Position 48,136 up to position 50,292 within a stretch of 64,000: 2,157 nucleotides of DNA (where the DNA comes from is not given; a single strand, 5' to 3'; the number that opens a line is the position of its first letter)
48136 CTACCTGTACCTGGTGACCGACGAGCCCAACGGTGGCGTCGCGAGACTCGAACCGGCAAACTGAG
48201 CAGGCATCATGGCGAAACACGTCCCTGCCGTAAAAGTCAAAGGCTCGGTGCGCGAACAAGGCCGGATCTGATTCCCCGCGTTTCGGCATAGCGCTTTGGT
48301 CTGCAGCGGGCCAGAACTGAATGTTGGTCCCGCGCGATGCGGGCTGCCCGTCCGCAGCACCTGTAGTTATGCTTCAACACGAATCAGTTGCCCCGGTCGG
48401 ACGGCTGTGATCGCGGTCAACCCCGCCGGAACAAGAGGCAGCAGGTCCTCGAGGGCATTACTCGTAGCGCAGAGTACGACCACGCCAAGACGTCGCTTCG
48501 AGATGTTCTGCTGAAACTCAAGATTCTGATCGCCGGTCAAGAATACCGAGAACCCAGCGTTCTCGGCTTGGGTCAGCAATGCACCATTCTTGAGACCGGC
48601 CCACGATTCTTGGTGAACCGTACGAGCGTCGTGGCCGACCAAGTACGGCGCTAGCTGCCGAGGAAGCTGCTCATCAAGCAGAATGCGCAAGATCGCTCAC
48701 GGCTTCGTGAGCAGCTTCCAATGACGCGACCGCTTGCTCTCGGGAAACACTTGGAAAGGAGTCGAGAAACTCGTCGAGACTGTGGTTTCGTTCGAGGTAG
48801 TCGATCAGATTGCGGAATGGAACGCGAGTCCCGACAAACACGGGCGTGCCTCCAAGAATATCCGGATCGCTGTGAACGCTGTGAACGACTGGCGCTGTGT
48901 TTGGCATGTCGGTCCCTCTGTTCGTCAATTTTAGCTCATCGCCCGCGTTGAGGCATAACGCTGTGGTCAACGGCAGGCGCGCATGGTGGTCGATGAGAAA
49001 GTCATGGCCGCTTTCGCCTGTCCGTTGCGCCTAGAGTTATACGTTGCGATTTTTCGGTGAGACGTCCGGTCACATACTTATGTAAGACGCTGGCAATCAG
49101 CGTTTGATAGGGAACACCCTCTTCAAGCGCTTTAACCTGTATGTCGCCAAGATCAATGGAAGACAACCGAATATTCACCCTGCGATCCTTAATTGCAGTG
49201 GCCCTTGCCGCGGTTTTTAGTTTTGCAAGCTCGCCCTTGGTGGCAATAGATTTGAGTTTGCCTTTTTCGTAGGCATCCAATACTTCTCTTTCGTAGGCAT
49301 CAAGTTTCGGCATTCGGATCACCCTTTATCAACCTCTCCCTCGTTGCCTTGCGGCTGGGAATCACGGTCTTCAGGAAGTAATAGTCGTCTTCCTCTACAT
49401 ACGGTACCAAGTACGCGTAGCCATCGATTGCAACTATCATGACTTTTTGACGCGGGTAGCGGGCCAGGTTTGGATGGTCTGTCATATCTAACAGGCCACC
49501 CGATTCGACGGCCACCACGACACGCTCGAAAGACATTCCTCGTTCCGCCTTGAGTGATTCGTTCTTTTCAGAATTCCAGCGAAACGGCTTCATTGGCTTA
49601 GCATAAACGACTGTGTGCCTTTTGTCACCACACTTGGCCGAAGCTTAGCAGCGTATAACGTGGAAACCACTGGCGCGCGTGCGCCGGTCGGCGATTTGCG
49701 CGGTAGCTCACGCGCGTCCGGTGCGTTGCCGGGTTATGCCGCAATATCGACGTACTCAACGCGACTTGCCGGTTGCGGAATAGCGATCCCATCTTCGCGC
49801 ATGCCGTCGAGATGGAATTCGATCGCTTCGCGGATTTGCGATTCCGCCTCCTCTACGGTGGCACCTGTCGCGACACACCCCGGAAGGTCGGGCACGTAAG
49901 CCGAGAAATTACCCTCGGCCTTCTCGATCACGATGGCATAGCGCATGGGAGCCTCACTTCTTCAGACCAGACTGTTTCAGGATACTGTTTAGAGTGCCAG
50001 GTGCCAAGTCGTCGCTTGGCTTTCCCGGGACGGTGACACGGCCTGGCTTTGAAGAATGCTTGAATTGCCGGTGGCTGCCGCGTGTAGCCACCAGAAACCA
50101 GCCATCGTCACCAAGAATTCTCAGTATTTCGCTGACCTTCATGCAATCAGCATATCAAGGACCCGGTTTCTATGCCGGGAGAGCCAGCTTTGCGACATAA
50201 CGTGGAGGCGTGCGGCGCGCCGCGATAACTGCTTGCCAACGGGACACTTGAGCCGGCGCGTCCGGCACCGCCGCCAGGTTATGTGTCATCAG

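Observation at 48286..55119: Complete sedentary chromosomal integron: intI, attI and 8 cassettes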

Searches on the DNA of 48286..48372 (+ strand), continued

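Call 44: search_with_rna_model(model_id=R1, sources=[L086, L087, L088, L089, L090, L091], filters=off, max_evalue=0.01)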
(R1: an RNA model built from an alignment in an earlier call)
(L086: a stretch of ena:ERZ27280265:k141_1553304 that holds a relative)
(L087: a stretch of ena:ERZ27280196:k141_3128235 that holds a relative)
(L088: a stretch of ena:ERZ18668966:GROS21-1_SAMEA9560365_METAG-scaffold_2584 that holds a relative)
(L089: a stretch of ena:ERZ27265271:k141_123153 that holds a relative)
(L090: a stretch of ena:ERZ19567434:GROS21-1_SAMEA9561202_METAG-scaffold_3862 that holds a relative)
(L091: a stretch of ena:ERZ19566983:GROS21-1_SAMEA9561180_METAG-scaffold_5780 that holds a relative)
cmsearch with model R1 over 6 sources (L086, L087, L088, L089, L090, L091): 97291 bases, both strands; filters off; matches with E-value up to 0.01: 48.
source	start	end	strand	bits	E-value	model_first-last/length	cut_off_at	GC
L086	2591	2680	-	82.7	6.4e-19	1-88/88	no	0.58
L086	1894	1980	-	78.7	7e-18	1-88/88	no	0.67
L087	301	387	-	73.3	1.9e-16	1-88/88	no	0.66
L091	301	387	-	73.1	2.1e-16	1-88/88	no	0.64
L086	3261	3347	-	72.7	2.7e-16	1-88/88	no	0.63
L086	1349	1438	-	72.1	3.7e-16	1-88/88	no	0.67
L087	3260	3346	-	72.1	3.8e-16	1-88/88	no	0.67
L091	3260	3346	-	66.3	1.2e-14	1-88/88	no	0.67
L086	6373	6463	-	59.8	6.2e-13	1-88/88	no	0.6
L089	4152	4242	-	59.8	6.2e-13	1-88/88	no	0.6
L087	6372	6462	-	59.7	6.3e-13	1-88/88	no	0.62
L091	6372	6462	-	59.7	6.3e-13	1-88/88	no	0.62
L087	7929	8018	-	55.8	6.7e-12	1-88/88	no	0.62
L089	5709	5798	-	55.8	6.7e-12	1-88/88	no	0.62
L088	4555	4644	-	55.6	7.5e-12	1-88/88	no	0.61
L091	7929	8018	-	55.6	7.5e-12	1-88/88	no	0.61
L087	5624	5710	-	55.1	1e-11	1-88/88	no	0.66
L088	2250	2336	-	55.1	1e-11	1-88/88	no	0.66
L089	3404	3490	-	55.1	1e-11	1-88/88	no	0.66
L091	5624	5710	-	55.1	1e-11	1-88/88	no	0.66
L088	2998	3088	-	53.7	2.4e-11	1-88/88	no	0.62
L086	5625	5711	-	51.7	7.9e-11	1-88/88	no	0.64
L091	954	1040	-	50.7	1.4e-10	1-88/88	no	0.57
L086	7930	8019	-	49.2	3.6e-10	1-88/88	no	0.61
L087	2342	2396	-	46.9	1.4e-09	1-88/88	no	0.64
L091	2342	2396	-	46.9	1.4e-09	1-88/88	no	0.64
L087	2717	2804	-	46.8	1.5e-09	1-88/88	no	0.61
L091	2717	2804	-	46.8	1.5e-09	1-88/88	no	0.61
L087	954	1040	-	45.8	2.7e-09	1-88/88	no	0.61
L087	1668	1736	-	30.4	2.8e-05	1-88/88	no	0.71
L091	1668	1736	-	30.4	2.8e-05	1-88/88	no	0.71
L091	301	387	+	29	6.6e-05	1-88/88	no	0.64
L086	1349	1438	+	26.6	0.00027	1-88/88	no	0.67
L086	1894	1980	+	25.9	0.00042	1-88/88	no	0.67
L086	756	821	-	24.3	0.0011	1-88/88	no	0.59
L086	9191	9260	-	23.7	0.0016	1-88/88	no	0.66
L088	5817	5886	-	23.7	0.0016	1-88/88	no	0.66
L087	301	387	+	23.4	0.002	1-88/88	no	0.66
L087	3260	3346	+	23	0.0024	1-88/88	no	0.67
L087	9191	9260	-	21.5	0.006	1-88/88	no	0.64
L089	6971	7040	-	21.5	0.006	1-88/88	no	0.64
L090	1141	1210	-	21.5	0.006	1-88/88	no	0.64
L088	14860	14946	+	21.4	0.0064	1-88/88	no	0.76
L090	9716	9802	+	21.4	0.0064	1-88/88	no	0.76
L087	5624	5710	+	21.3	0.0066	1-88/88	no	0.66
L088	2250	2336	+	21.3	0.0066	1-88/88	no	0.66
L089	3404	3490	+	21.3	0.0066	1-88/88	no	0.66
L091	5624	5710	+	21.3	0.0066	1-88/88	no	0.66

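Call 51: build_rna_model(alignment_id=A4)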
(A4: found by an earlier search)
Model R2 built from alignment A4 (70 sequences, 182 columns); structure: stored with the alignment.
model positions 88; base pairs 24; branch points 0; effective number of sequences 9.69; information 0.647 bits per position. Calibrated on 0.2 Mb of random sequence (short: E-values are rough).
structure used (alignment columns):
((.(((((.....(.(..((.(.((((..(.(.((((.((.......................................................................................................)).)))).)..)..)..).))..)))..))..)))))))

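Call 52: search_with_rna_model(model_id=R2, source=window, filters=off, max_evalue=1)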
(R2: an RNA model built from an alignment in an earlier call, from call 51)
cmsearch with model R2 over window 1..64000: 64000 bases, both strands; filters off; matches with E-value up to 1: 22.
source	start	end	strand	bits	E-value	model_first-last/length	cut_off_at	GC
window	51632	51718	+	79.4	7.3e-16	1-88/88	no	0.6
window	52410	52499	+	74.3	1e-14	1-88/88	no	0.61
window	49653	49739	+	72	3.5e-14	1-88/88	no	0.67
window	48953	49042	+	69.9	1.1e-13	1-88/88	no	0.58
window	50195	50284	+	69.3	1.4e-13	1-88/88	no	0.67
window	45922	46008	+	67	4.8e-13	1-88/88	no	0.64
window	45170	45260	+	65.3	1.2e-12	1-88/88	no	0.6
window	48286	48372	+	59.4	2.6e-11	1-88/88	no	0.63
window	43614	43703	+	56.2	1.5e-10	1-88/88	no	0.61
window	50812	50877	+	46.5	2.4e-08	1-88/88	no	0.59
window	53169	53225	+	43.5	1.1e-07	1-88/88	no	0.61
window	42373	42442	+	38.4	1.6e-06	1-88/88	no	0.66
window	52410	52499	-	33.7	1.9e-05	1-88/88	no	0.61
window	50195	50284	-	30.1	0.00013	1-88/88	no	0.67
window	51632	51718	-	29.8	0.00015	1-88/88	no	0.6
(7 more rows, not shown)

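Call 53: search_with_rna_model(model_id=R2, sources=[L089, L087], filters=off, max_evalue=0.1)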
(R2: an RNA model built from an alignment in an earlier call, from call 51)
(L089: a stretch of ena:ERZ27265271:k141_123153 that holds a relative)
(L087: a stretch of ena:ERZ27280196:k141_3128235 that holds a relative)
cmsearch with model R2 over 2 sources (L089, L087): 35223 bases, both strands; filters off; matches with E-value up to 0.1: 26.
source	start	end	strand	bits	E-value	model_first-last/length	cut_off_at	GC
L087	301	387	-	73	1.1e-14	1-88/88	no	0.66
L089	3404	3490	-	68.5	1.2e-13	1-88/88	no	0.66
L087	5624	5710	-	68.5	1.2e-13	1-88/88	no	0.66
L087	3260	3346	-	65.6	5.5e-13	1-88/88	no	0.67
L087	6372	6462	-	65.3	6.4e-13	1-88/88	no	0.62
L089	4152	4242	-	65.3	6.5e-13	1-88/88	no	0.6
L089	5709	5798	-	60.9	6.7e-12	1-88/88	no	0.62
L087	7929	8018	-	60.9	6.7e-12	1-88/88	no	0.62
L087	2717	2804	-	59.8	1.2e-11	1-88/88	no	0.61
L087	954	1040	-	53.6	3.1e-10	1-88/88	no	0.61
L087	2342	2396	-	48.4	4.6e-09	1-88/88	no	0.64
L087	1668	1736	-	45.9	1.7e-08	1-88/88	no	0.71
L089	1149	1208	-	34.1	8.8e-06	1-88/88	no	0.63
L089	6971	7040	-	33.8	1e-05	1-88/88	no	0.64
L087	9191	9260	-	33.8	1e-05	1-88/88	no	0.64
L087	301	387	+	32.6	1.9e-05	1-88/88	no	0.66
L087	6372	6462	+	25.3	0.00088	1-88/88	no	0.62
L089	4152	4242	+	25.2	0.00092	1-88/88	no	0.6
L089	3404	3490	+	25.2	0.00094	1-88/88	no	0.66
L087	5624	5710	+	25.2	0.00094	1-88/88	no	0.66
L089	5709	5798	+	21.5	0.0065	1-88/88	no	0.62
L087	7929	8018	+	21.5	0.0065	1-88/88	no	0.62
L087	954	1040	+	20.1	0.014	1-88/88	no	0.61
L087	3260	3346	+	20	0.015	1-88/88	no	0.67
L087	2342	2396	+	20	0.015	1-88/88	no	0.64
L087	2717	2804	+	19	0.025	1-88/88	no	0.61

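Call 65: search_with_rna_model(model_id=R2, sources=[L097, L092, L098], filters=off, max_evalue=0.01)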
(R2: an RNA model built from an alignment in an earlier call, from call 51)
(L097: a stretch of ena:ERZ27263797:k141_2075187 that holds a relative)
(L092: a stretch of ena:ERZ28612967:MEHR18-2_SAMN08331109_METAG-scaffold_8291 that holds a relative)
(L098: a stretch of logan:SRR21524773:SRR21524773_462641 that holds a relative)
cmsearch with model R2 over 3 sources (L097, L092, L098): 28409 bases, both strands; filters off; matches with E-value up to 0.01: 16.
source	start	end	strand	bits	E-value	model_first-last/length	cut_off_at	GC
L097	4884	4970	-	67.2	2e-13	1-88/88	no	0.61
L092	12078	12164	-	67.2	2e-13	1-88/88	no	0.61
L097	7665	7751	-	59.7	1e-11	1-88/88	no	0.57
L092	14859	14945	-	59.7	1e-11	1-88/88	no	0.57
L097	6335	6422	-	54.6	1.5e-10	1-88/88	no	0.6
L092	13529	13616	-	54.6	1.5e-10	1-88/88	no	0.6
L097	7042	7098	-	47.6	5.6e-09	1-88/88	no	0.6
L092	14236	14292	-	47.6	5.6e-09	1-88/88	no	0.6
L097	8379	8447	-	39.9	3.3e-07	1-88/88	no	0.68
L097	4884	4970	+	32.7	1.5e-05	1-88/88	no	0.61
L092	12078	12164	+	32.7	1.5e-05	1-88/88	no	0.61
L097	5633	5716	-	27.8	0.0002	1-88/88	no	0.62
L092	12827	12910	-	27.8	0.0002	1-88/88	no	0.62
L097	7665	7751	+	23.4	0.0019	1-88/88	no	0.57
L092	14859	14945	+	23.4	0.0019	1-88/88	no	0.57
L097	8888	8968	-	21.7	0.0047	1-88/88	no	0.58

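Call 75: search_with_rna_model(model_id=R2, sources=[L027], filters=off, max_evalue=0.1)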
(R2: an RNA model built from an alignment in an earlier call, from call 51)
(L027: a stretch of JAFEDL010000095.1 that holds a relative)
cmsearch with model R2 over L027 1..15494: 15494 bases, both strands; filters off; matches with E-value up to 0.1: 2.
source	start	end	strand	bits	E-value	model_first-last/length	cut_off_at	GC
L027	8925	8988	+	46.6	5.3e-09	1-88/88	no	0.66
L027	8277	8330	+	20.2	0.0057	1-88/88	no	0.67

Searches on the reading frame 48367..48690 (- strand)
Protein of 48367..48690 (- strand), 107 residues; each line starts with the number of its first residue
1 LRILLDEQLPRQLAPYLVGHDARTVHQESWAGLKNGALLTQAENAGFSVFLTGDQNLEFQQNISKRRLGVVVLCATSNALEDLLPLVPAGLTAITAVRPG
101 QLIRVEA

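Call 28: search_protein_families(library=pfam, proteins=[window:48367-48690:-], max_evalue=0.01)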
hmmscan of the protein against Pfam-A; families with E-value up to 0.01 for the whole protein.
window:48367-48690:- (107 aa): 2 families
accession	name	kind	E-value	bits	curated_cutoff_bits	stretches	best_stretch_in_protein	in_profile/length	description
PF18480.7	DUF5615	-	5.7e-06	26.6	23.8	1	1-106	1-108/110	Domain of unknown function (DUF5615)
PF18478.7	PIN_10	-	0.00063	20.2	26.2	1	1-60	1-65/84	PIN like domain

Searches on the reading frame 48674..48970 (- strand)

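Call 28: search_protein_families(library=pfam, proteins=[window:48674-48970:-], max_evalue=0.01)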
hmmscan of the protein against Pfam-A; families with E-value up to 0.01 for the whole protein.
window:48674-48970:- (98 aa): 1 family
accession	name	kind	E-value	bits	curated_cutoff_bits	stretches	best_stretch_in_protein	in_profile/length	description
PF04255.20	DUF433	-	2e-15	56.8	23.6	1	33-84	2-53/56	Protein of unknown function (DUF433)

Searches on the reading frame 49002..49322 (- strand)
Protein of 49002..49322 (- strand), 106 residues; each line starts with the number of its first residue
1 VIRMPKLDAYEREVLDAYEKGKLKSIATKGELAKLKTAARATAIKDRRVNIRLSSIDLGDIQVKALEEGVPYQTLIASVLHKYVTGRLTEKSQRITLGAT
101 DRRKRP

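Call 28: search_protein_families(library=pfam, proteins=[window:49002-49322:-], max_evalue=0.01)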
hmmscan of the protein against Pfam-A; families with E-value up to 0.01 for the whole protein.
window:49002-49322:- (106 aa): 1 family
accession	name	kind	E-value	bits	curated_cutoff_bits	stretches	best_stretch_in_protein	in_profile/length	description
PF12441.14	CopG_antitoxin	-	0.00019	22.6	28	1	45-82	41-78/79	CopG antitoxin of type II toxin-antitoxin system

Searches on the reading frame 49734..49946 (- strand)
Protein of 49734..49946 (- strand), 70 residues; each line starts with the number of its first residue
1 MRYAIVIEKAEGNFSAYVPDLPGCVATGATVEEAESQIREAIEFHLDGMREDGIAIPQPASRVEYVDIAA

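Call 28: search_protein_families(library=pfam, proteins=[window:49734-49946:-], max_evalue=0.01)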
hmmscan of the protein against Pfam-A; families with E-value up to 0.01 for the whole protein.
window:49734-49946:- (70 aa): 2 families
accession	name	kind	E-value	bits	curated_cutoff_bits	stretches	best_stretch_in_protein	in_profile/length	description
PF15919.11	HicB_lk_antitox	-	2.2e-14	54.1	27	1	3-61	1-60/123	HicB_like antitoxin of bacterial toxin-antitoxin system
PF21748.3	UPF0150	-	1.7e-07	31.5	27.3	1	10-46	17-53/64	UPF0150-like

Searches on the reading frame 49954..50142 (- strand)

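Call 27: search_protein_families(library=pfam, proteins=[window:49954-50142:-], max_evalue=0.01)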
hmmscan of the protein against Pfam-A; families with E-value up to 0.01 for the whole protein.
window:49954-50142:- (62 aa): 1 family
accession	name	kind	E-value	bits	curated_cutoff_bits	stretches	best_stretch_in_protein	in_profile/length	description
PF07927.17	HicA_toxin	-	1.4e-21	76.7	27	1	4-60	2-58/58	HicA toxin of bacterial toxin-antitoxin,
